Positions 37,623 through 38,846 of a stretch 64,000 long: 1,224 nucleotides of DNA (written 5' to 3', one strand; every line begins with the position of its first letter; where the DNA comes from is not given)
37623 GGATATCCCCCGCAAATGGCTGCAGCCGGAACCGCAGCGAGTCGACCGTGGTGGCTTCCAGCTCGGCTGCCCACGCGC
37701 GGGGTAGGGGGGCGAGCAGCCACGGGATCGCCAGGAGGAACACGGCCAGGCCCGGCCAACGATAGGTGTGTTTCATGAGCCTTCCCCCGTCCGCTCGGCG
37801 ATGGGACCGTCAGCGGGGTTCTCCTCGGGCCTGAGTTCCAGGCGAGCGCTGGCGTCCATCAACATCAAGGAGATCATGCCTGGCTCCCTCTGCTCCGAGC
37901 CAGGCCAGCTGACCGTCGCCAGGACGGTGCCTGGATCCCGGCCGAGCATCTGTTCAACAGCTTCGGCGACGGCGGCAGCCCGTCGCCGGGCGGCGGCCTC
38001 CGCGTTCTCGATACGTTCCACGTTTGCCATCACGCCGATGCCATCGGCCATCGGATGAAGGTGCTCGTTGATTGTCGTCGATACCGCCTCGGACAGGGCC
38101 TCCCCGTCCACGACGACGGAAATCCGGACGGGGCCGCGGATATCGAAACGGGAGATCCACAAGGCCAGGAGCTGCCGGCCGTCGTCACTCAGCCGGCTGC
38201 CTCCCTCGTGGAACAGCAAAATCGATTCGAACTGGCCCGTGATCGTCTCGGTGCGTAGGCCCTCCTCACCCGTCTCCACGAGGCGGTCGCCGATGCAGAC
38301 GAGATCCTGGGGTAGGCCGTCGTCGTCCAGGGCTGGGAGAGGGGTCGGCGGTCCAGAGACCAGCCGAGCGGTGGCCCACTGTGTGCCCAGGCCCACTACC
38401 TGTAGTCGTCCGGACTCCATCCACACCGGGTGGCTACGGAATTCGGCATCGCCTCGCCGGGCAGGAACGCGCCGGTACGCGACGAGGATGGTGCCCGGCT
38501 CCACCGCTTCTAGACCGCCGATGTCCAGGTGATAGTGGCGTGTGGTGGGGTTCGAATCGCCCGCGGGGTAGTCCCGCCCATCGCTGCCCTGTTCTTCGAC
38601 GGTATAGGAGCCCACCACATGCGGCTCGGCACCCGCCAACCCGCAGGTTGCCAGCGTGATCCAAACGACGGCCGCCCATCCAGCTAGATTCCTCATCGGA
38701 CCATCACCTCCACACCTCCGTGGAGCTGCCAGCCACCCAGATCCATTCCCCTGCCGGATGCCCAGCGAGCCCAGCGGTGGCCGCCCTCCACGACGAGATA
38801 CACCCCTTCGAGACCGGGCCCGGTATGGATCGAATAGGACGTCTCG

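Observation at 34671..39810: Six-gene c-di-GMP / envelope module joined to the 3' end of the flagellar regulon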

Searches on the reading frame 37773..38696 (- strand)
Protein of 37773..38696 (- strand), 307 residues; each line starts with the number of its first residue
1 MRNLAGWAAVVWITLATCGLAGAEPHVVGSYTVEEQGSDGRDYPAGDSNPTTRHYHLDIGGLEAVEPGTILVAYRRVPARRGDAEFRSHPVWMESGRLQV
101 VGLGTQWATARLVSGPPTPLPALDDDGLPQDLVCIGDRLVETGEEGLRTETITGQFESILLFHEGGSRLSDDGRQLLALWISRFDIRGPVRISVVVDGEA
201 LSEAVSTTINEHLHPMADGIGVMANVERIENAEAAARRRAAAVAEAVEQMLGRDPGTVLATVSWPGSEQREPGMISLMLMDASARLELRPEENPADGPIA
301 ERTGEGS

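Call 4: search_protein_families(library=pfam, proteins=[window:37773-38696:-], max_evalue=1)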
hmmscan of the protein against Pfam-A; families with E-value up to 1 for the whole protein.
window:37773-38696:- (307 aa): 1 family
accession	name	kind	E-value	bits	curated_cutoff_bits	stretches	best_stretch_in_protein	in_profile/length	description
PF04402.19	SIMPL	-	0.094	13.4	25.2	1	199-291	95-193/205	Protein of unknown function (DUF541)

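Call 5: search_protein_families(library=ncbifam, proteins=[window:37773-38696:-], max_evalue=1)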
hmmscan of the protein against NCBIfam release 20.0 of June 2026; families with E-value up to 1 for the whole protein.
window:37773-38696:- (307 aa): 0 families

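Call 10: find_homologous_proteins(query=window:37773-38696:-)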
Query window:37773-38696:- (307 aa): 7 proteins with E <= 0.001 among 8000 candidates.
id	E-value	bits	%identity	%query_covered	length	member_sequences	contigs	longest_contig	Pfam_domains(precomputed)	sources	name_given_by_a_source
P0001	7.4e-200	680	100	100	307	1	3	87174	-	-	-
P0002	1.1e-139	483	74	100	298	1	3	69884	-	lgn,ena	-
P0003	2.0e-67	246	50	79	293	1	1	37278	-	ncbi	-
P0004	9.6e-67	243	47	98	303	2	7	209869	-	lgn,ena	-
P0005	1.2e-66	243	47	95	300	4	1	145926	-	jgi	-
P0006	1.5e-62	230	48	87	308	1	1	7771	-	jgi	jgi:hypothetical protein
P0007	7.3e-60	221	46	89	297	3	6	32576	-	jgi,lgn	-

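Call 11: find_encoding_contigs(protein=P0004, flank=10000, max_places=3)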
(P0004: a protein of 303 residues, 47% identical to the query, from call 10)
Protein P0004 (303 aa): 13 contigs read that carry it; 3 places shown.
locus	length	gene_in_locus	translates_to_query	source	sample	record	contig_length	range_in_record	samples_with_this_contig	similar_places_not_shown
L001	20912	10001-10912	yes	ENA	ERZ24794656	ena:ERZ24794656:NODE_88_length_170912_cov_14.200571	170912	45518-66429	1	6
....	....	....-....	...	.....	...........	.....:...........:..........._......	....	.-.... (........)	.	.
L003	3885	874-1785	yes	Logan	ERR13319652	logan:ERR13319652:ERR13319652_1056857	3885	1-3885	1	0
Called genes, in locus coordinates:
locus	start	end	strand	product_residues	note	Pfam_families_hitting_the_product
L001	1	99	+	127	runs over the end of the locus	-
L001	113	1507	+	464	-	PF00460:Flg_bb_rod (weak), PF22638:FlgK_D1, PF06429:Flg_bbr_C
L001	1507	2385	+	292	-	PF00669:Flagellin_N, PF00700:Flagellin_C (weak)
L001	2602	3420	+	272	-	PF00669:Flagellin_N, PF00700:Flagellin_C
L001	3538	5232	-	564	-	PF13524:Glyco_trans_1_2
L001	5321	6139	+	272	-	PF00669:Flagellin_N, PF00700:Flagellin_C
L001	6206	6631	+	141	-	PF03646:FlaG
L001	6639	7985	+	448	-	PF02465:FliD_N, PF07196:Flagellin_IN (weak), PF07195:FliD_C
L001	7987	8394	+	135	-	PF02561:FliS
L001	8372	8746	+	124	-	-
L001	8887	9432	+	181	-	PF07238:PilZ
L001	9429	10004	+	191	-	-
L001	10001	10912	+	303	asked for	-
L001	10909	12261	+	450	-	PF00691:OmpA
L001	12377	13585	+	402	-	PF13487:HD_5, PF01966:HD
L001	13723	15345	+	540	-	-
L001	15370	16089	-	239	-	-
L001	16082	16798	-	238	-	PF00702:Hydrolase, PF12710:HAD (weak), PF13419:HAD_2, PF13242:Hydrolase_like (faint)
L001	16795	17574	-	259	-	PF03808:Glyco_tran_WecG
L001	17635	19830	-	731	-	PF00069:Pkinase, PF07714:PK_Tyr_Ser-Thr, PF13098:Thioredoxin_2 (weak), PF13462:Thioredoxin_4, PF01323:DSBA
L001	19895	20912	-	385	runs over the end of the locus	PF13098:Thioredoxin_2 (weak), PF13462:Thioredoxin_4, PF01323:DSBA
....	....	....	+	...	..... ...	-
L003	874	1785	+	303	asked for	-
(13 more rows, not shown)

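Call 12: find_encoding_contigs(protein=P0005, flank=10000, max_places=2)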
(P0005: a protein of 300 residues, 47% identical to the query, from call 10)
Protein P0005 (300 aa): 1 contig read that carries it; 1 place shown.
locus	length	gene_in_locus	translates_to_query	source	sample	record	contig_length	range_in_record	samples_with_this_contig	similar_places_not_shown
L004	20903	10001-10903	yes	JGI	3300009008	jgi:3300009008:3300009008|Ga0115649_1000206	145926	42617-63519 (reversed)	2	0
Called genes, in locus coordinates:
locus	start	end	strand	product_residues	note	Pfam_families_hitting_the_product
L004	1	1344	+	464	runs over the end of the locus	PF00460:Flg_bb_rod (weak), PF22638:FlgK_D1, PF06429:Flg_bbr_C (weak)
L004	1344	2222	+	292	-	PF00669:Flagellin_N, PF00700:Flagellin_C (weak)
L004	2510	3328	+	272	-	PF00669:Flagellin_N, PF00700:Flagellin_C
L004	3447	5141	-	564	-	PF13524:Glyco_trans_1_2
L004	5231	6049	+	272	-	PF00669:Flagellin_N, PF00700:Flagellin_C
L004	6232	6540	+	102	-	PF03646:FlaG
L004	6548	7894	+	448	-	PF02465:FliD_N, PF07196:Flagellin_IN (weak), PF07195:FliD_C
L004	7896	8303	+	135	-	PF02561:FliS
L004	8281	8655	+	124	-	-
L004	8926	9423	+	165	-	PF07238:PilZ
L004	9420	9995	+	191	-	-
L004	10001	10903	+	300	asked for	-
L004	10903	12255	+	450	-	PF00691:OmpA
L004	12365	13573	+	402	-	PF13487:HD_5, PF01966:HD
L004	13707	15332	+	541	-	-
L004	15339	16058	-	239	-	-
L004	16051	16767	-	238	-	PF00702:Hydrolase, PF12710:HAD, PF13419:HAD_2, PF13242:Hydrolase_like (weak)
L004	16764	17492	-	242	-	PF03808:Glyco_tran_WecG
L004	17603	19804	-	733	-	-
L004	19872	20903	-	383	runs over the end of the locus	-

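Call 13: find_encoding_contigs(protein=P0003, flank=10000, max_places=2)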
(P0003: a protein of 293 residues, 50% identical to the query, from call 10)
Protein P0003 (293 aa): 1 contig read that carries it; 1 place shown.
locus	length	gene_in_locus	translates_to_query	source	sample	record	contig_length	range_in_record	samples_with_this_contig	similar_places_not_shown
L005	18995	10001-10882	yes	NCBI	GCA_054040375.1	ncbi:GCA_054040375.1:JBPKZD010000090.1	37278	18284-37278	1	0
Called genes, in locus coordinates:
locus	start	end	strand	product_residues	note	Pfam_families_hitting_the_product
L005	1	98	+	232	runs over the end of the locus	PF02107:FlgH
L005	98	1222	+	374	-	PF02119:FlgI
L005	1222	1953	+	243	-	PF10135:Rod-binding (weak), PF01551:Peptidase_M23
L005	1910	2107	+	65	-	-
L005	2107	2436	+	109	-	PF04316:FlgM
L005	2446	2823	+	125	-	-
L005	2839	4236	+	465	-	PF00460:Flg_bb_rod (weak), PF22638:FlgK_D1, PF06429:Flg_bbr_C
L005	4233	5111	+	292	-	PF00669:Flagellin_N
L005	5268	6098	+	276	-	PF00669:Flagellin_N, PF00700:Flagellin_C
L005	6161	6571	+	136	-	PF03646:FlaG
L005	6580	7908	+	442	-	PF02465:FliD_N, PF07196:Flagellin_IN (weak), PF07195:FliD_C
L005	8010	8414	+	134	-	PF02561:FliS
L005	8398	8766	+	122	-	-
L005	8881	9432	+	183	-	PF07238:PilZ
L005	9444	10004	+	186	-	-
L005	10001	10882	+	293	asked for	-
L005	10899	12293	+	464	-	PF00691:OmpA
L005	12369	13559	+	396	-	PF13487:HD_5, PF01966:HD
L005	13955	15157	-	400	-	PF00069:Pkinase, PF07714:PK_Tyr_Ser-Thr, PF07238:PilZ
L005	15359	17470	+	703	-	PF07719:TPR_2 (faint), PF13424:TPR_12 (faint), PF14559:TPR_19 (weak), PF23914:TPR_CcmH_CycH (weak), PF13432:TPR_16 (weak), PF23914:TPR_CcmH_CycH (weak), PF00685:Sulfotransfer_1 (weak), PF13469:Sulfotransfer_3, +8 more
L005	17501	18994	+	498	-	?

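Call 18: search_solved_structures(query=A1, max_evalue=10)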
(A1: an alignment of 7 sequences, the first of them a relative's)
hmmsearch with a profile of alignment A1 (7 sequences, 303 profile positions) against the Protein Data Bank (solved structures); distinct sequences matched with E-value up to 10: 2.
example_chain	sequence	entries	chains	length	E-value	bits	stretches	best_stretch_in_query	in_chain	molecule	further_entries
5hw4_A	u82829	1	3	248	0.84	11.9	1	105-171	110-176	Ribosomal RNA small subunit methyltransferase I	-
9pzg_V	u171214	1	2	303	1.2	11.4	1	105-171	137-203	Ribosomal RNA small subunit methyltransferase I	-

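Call 22: search_protein_representatives(alignment_id=A1)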
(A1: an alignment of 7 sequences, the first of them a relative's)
Query: 7 sequences, 303 profile positions. Proteins with E-value up to 0.001 (for the whole library): 14; up to 1e-10: 13; up to 1e-30: 4. The best 14 are listed.
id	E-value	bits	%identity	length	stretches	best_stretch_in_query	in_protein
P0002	1.3e-134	464.4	-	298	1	1-301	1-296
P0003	4.1e-128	443.1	-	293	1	1-300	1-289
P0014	1.7e-118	411.5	-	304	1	9-299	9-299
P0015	8.7e-85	300.8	-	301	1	5-286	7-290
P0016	1.2e-26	110.0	-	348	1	2-186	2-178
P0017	2.0e-22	96.0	-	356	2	34-192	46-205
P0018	2.3e-22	95.8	-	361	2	34-191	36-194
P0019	2.4e-21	92.5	-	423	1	37-196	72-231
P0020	2.4e-20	89.3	-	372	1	35-188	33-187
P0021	3.8e-19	85.3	-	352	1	5-186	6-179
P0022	6.5e-19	84.5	-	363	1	34-190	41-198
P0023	1.9e-17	79.7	-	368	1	34-201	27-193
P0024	5.2e-13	65.1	-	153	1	22-139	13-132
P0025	7.4e-05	38.4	-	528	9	72-109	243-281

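Call 23: predict_structure(alignment_id=A1)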
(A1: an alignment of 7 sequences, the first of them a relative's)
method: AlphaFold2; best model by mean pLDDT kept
length: 307 residues; sequences in the alignment: 7
mean_pLDDT: 58.9   pTM: 0.59
mean pLDDT of the five models: 58.9, 58.5, 55.8, 41.3, 41.2
residues with pLDDT >= 90: 18; 70-90: 76; 50-70: 93; < 50: 120
segments of 3 or more residues with pLDDT < 50: 14-38, 40-48, 63-66, 77-84, 116-148, 202-219, 289-294, 296-307
pLDDT, mean of each block of 10 residues (from residue 1): 57 44 42 45 43 59 52 51 55 68 69 53 34 37 41 83 82 91 81 72 38 39 59 80 90 79 60 75 63 45 36
secondary structure, 60 per line:
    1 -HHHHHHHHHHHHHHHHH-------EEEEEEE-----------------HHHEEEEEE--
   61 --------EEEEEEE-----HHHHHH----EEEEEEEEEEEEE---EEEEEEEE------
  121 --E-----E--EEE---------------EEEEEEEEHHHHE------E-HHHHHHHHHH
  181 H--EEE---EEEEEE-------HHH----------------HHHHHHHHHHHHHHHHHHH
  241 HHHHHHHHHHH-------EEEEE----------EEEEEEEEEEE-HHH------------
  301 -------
elements in order: H2-18 E26-32 E53-58 E69-75 H81-86 E91-103 E107-114 E132-134 E150-157 H158-161 H171-181 E184-186 E190-195 H222-251 E259-263 E274-284

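Call 24: search_protein_families(library=pfam, proteins=[P0016, P0017, P0018, P0019, P0020, P0021, P0022, P0023, P0024, P0015], max_evalue=0.01)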
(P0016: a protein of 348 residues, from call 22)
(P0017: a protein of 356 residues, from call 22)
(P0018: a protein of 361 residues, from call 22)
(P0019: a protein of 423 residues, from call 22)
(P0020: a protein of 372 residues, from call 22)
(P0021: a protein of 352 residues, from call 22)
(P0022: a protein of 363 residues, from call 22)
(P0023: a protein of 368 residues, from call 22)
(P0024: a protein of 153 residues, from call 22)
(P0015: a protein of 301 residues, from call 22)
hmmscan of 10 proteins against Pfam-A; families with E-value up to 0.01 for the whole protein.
P0016 (348 aa): 1 family
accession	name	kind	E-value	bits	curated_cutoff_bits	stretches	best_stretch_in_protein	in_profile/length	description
PF00501.34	AMP-binding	-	7e-22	78.2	29.9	1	258-336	30-112/384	AMP-binding enzyme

P0017 (356 aa): 0 families

P0018 (361 aa): 0 families

P0019 (423 aa): 0 families

P0020 (372 aa): 0 families

P0021 (352 aa): 1 family
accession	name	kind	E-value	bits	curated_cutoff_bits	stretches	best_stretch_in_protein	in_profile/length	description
PF00005.33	ABC_tran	-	9.6e-13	49.4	25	1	196-303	42-137/137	ABC transporter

P0022 (363 aa): 0 families

P0023 (368 aa): 1 family
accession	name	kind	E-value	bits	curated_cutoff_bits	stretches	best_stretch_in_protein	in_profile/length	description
PF07646.21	Kelch_2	-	0.0062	16.9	21.3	0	226-265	5-46/48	Kelch motif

P0024 (153 aa): 0 families

P0015 (301 aa): 0 families

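Call 28: find_related_loci(query=A1, collection=genome_contigs, flank=10000)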
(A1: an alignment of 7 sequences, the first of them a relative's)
Query A1 (307 aa) in genome_contigs; peptide patterns used: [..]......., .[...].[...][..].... (x = any residue, [..] = any of these).
40 stretches matched a pattern; 5 encode a relative of the query (tblastn E <= 1e-3); 5 distinct loci.
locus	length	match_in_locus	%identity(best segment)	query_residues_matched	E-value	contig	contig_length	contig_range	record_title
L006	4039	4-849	46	11-290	9e-66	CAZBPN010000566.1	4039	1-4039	MAG TPA_asm: uncultured Rickettsiales bacterium isolate binchicken_co141_42 genome assembly, contig: NODE_71382_length_4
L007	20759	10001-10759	49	55-302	6e-63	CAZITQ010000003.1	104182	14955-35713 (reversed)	MAG TPA_asm: uncultured Rickettsiales bacterium isolate binchicken_co141_528 genome assembly, contig: NODE_605_length_10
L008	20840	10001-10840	43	14-294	2e-58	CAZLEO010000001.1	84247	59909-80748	MAG TPA_asm: uncultured Rickettsiales bacterium isolate SRP077602_co5_403 genome assembly, contig: NODE_1047_length_8424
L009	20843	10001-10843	46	20-301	1e-59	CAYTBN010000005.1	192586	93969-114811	MAG TPA_asm: uncultured Rickettsiales bacterium isolate SRP308112_co1_98 genome assembly, contig: NODE_16_length_192586_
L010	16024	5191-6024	41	21-306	3e-57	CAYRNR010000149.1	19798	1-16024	MAG TPA_asm: uncultured Rickettsiales bacterium isolate SRP167671_co1_47 genome assembly, contig: NODE_3160_length_19798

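Call 31: find_homologous_proteins(query=A3)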
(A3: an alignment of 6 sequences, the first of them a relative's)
Query A3 (6 sequences) (361 aa, profile of the alignment): 24 proteins with E <= 0.001 among 8000 candidates.
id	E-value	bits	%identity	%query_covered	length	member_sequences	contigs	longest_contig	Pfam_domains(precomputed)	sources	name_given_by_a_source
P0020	1.3e-153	530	45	82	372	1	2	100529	-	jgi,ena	-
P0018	8.4e-152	524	100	100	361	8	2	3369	-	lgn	-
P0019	2.8e-145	502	40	80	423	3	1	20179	-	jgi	-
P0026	1.5e-127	444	47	84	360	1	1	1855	-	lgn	-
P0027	1.8e-127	444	42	88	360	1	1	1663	-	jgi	-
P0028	3.0e-127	443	44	90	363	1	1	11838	-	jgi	-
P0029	1.1e-125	438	65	94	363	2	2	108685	-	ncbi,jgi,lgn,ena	-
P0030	4.4e-125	436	50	79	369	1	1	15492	-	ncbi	-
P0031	1.1e-124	434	43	99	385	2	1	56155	-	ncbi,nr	ncbi:MAG: hypothetical protein GY898_15485 [Proteobacteria bacterium]|nr:hypothetical protein [Pseud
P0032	1.6e-124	434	44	93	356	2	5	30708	-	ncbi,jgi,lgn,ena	-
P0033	3.5e-124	433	48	98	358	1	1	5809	-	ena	-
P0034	3.8e-123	429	44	95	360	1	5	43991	-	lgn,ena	-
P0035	1.8e-122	427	41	83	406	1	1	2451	-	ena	-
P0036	3.0e-122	426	44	80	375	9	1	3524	-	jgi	jgi:hypothetical protein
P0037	2.0e-121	424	47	81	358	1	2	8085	-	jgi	jgi:hypothetical protein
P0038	1.2e-120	421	68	100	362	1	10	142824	-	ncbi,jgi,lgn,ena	-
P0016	2.2e-100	354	50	71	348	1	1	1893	PF00501.35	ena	-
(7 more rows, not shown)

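Call 32: find_encoding_contigs(protein=P0038, flank=10000, max_places=1)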
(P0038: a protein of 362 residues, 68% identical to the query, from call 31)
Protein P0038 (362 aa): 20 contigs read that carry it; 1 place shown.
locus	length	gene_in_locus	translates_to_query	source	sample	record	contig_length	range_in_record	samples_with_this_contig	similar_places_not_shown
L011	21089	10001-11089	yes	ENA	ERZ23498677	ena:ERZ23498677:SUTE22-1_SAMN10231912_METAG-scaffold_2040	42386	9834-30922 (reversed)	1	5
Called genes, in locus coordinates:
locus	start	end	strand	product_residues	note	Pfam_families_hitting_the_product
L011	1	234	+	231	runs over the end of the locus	PF02107:FlgH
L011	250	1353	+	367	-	PF02119:FlgI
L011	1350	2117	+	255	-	PF10135:Rod-binding, PF01551:Peptidase_M23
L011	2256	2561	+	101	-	PF04316:FlgM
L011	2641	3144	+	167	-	PF05130:FlgN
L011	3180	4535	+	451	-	PF00460:Flg_bb_rod (weak), PF22638:FlgK_D1, PF06429:Flg_bbr_C (weak)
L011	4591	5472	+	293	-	PF00669:Flagellin_N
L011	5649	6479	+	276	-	PF00669:Flagellin_N, PF00700:Flagellin_C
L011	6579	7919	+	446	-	PF02465:FliD_N, PF07195:FliD_C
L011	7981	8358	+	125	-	PF02561:FliS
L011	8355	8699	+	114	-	-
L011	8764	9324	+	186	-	PF07238:PilZ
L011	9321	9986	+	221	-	-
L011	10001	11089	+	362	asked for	-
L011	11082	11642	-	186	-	PF00293:NUDIX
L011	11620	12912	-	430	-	PF00990:GGDEF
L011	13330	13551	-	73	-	-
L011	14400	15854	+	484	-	PF00691:OmpA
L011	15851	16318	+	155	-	PF07238:PilZ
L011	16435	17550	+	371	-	PF01476:LysM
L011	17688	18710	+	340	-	PF02481:DNA_processg_A, PF18306:LDcluster4 (faint)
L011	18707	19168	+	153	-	PF04361:DUF494 (faint)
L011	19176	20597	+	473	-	PF01134:GIDA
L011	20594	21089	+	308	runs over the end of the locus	PF02899:Phage_int_SAM_1, PF00589:Phage_integrase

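Call 33: find_encoding_contigs(protein=P0020, flank=10000, max_places=1)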
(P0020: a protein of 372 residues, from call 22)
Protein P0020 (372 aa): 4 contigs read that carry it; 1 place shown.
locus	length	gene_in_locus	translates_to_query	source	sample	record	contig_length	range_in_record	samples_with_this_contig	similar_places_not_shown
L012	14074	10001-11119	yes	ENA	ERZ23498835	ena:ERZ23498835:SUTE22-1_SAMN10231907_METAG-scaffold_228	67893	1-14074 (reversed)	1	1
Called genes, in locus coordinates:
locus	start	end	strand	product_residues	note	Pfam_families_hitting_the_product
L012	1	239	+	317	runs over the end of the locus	PF12760:Zn_ribbon_IS1595, PF12762:DDE_Tnp_IS1595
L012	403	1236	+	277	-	PF00669:Flagellin_N, PF00700:Flagellin_C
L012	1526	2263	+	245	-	-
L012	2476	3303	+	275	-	PF00669:Flagellin_N, PF00700:Flagellin_C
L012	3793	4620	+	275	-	PF00669:Flagellin_N, PF00700:Flagellin_C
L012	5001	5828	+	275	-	PF00669:Flagellin_N, PF00700:Flagellin_C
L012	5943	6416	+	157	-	PF03646:FlaG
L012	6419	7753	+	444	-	PF02465:FliD_N, PF07195:FliD_C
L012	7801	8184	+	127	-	PF02561:FliS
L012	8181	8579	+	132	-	-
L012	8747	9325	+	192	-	PF07238:PilZ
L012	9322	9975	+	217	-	-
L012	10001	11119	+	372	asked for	-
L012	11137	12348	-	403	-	PF00990:GGDEF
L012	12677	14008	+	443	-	PF11617:Cu-binding_MopE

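Call 34: find_encoding_contigs(protein=P0031, flank=10000, max_places=1)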
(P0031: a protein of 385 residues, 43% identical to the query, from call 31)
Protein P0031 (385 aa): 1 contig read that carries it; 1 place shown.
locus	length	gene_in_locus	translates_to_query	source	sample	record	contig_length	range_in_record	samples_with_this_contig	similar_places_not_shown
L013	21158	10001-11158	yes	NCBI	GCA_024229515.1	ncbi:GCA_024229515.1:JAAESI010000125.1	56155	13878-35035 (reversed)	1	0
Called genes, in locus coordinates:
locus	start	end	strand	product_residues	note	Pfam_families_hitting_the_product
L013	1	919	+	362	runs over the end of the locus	PF02119:FlgI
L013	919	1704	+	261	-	PF10135:Rod-binding, PF01551:Peptidase_M23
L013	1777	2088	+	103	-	-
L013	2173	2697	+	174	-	PF05130:FlgN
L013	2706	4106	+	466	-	PF00460:Flg_bb_rod (weak), PF22638:FlgK_D1, PF06429:Flg_bbr_C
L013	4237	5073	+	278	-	PF00669:Flagellin_N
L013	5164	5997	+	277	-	PF00669:Flagellin_N, PF00700:Flagellin_C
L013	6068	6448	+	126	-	PF03646:FlaG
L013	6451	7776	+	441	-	PF02465:FliD_N, PF07195:FliD_C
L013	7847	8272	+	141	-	PF02561:FliS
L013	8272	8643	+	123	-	-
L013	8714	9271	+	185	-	PF07238:PilZ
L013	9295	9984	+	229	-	PF13505:OMP_b-brl (faint)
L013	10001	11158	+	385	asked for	-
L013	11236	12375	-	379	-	PF00990:GGDEF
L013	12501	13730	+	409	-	PF11617:Cu-binding_MopE (weak)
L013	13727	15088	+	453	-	PF00691:OmpA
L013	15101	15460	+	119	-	PF07238:PilZ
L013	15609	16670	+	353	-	-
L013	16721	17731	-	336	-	PF02481:DNA_processg_A, PF18306:LDcluster4 (weak)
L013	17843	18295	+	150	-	-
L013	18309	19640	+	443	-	PF01134:GIDA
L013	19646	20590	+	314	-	PF02899:Phage_int_SAM_1, PF00589:Phage_integrase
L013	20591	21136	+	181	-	PF00227:Proteasome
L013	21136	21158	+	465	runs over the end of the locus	PF13191:AAA_16 (weak), PF13401:AAA_22 (faint), PF00004:AAA (weak), PF07728:AAA_5 (weak), PF07724:AAA_2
